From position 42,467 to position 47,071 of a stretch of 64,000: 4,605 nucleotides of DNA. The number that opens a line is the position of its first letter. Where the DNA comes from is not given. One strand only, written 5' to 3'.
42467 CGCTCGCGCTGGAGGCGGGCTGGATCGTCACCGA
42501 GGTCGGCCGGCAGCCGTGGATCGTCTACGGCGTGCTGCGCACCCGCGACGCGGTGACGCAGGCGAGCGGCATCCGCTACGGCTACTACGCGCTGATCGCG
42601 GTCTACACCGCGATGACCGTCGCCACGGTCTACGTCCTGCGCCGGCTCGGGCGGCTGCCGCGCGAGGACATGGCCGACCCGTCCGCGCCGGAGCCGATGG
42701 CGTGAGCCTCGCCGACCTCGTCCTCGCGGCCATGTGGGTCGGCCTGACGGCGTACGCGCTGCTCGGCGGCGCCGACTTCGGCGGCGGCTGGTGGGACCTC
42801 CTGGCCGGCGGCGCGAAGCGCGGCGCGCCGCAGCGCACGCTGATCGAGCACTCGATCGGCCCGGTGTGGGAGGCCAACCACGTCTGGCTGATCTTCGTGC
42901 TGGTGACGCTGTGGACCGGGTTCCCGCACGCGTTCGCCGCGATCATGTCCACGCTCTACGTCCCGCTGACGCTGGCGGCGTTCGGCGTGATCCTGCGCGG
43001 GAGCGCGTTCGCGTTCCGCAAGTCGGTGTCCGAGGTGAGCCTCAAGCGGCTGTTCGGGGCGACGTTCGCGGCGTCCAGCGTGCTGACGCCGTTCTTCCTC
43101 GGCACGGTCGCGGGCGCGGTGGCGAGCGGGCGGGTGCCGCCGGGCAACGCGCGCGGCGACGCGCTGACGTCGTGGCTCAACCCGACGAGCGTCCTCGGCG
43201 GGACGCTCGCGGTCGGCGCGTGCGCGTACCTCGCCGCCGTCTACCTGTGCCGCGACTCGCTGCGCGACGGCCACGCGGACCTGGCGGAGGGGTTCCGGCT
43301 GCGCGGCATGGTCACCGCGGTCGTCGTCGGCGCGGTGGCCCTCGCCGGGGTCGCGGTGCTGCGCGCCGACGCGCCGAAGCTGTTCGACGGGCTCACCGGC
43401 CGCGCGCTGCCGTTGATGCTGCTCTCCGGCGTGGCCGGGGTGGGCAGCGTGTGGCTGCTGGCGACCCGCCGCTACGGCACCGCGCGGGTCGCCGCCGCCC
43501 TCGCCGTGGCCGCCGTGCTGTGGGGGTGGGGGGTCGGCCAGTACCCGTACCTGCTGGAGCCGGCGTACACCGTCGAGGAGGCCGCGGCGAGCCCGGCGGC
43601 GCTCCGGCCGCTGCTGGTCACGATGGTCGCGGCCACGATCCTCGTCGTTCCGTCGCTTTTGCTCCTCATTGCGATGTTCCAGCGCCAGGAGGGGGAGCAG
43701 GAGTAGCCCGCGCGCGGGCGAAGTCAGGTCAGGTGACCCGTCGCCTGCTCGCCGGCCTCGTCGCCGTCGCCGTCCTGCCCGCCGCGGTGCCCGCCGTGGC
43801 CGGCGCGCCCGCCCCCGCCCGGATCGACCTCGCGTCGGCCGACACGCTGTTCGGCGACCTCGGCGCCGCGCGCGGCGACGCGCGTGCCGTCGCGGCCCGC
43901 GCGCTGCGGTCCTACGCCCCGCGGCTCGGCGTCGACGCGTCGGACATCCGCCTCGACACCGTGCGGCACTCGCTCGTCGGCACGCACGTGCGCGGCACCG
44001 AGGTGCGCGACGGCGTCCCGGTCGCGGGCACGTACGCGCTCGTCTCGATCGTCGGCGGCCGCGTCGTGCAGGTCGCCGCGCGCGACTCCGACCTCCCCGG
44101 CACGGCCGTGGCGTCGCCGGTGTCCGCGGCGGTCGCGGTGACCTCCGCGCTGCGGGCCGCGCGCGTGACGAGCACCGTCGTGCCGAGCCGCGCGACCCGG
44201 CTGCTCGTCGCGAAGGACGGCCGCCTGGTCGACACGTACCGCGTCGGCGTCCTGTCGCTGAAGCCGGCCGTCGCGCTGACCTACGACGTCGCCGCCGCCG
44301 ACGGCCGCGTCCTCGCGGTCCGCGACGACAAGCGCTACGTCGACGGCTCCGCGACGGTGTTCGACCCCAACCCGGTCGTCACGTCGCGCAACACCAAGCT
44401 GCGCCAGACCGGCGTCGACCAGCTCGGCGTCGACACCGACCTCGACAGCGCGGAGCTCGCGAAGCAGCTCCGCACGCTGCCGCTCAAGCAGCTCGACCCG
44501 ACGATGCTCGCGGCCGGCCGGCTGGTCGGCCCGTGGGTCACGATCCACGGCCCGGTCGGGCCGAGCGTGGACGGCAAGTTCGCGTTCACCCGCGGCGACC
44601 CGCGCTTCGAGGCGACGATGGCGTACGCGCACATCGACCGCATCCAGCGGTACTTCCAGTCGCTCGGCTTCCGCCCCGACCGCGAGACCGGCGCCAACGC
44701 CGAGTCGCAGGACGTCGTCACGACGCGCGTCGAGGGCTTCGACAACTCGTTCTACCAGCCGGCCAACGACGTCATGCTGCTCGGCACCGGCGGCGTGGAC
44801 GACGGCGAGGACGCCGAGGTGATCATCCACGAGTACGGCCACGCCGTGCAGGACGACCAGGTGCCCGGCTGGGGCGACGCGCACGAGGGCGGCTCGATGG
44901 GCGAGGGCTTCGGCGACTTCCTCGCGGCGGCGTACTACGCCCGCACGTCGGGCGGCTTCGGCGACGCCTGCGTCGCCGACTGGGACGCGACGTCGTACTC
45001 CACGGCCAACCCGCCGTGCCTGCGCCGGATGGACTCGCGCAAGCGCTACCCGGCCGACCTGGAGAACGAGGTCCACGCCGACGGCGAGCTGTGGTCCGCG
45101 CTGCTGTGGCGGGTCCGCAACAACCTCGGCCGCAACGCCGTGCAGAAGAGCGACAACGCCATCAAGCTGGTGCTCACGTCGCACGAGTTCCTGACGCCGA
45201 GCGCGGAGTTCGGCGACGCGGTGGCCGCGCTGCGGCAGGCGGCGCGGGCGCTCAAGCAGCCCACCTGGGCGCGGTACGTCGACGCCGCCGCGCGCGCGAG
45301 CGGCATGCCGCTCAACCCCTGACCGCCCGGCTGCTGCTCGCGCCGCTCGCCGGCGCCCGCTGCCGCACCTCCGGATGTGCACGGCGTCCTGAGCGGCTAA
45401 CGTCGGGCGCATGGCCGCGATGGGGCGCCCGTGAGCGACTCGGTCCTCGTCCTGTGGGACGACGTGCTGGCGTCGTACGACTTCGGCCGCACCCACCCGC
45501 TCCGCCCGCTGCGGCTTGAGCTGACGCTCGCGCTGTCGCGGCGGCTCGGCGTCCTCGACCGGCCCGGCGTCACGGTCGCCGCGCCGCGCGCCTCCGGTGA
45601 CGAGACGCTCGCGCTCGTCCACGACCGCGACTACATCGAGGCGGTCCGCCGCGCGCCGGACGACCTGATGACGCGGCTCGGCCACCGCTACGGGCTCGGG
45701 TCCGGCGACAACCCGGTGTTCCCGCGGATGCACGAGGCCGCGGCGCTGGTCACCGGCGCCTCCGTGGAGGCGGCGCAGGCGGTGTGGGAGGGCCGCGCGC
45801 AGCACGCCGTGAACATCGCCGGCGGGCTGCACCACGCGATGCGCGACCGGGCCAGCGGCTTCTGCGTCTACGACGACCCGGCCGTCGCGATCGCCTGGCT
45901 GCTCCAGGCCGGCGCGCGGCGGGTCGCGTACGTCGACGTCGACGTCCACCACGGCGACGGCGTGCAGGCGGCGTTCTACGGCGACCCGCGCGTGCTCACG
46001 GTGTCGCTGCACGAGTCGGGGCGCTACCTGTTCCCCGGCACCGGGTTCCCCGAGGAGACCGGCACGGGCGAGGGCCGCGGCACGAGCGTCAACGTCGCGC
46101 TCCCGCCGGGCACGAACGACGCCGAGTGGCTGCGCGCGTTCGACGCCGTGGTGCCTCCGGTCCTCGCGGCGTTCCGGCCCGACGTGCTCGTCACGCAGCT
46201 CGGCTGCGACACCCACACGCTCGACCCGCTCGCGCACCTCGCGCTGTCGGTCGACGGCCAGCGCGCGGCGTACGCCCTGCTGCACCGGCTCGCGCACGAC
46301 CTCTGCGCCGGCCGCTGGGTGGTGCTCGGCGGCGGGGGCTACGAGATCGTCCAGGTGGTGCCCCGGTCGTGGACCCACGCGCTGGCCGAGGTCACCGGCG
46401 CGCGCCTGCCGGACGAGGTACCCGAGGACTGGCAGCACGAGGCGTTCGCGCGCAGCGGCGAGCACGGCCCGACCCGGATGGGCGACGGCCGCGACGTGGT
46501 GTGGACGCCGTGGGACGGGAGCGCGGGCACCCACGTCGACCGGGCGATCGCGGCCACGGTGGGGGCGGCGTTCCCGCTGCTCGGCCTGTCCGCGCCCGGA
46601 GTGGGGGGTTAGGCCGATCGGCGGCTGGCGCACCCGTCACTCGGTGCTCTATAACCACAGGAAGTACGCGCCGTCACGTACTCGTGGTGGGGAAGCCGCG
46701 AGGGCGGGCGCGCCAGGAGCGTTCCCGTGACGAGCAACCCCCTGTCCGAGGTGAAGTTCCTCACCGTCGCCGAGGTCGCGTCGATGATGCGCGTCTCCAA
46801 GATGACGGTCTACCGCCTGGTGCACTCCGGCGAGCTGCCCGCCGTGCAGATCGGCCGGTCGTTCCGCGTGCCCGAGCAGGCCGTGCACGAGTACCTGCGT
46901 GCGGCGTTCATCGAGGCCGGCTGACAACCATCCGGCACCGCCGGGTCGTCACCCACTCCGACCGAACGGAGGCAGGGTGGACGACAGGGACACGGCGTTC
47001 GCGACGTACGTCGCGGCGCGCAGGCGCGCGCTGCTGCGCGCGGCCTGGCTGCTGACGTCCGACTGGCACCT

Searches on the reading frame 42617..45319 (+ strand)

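Call 54: search_protein_families(library=pfam, proteins=[window:42617-45319:+], max_evalue=0.000001)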
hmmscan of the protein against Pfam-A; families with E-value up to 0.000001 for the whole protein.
window:42617-45319:+ (901 aa): 1 family
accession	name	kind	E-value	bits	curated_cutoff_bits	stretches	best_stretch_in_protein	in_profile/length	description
PF02128.21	Peptidase_M36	-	5.6e-10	39.4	23.3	1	731-837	178-293/368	Fungalysin metallopeptidase (M36)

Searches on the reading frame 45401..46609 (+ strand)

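Call 54: search_protein_families(library=pfam, proteins=[window:45401-46609:+], max_evalue=0.000001)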
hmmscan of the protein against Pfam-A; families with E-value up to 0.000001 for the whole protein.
window:45401-46609:+ (403 aa): 1 family
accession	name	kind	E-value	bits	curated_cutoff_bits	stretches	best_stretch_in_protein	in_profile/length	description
PF00850.24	Hist_deacetyl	-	1.6e-88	297.3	27.9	1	32-330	1-297/298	Histone deacetylase domain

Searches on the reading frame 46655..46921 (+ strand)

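Call 54: search_protein_families(library=pfam, proteins=[window:46655-46921:+], max_evalue=0.000001)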
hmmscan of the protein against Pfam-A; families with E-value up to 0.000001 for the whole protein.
window:46655-46921:+ (89 aa): 1 family
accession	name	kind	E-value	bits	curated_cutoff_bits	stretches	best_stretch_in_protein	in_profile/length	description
PF12728.13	HTH_17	-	7.4e-17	61.8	27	1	35-83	1-49/51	Helix-turn-helix domain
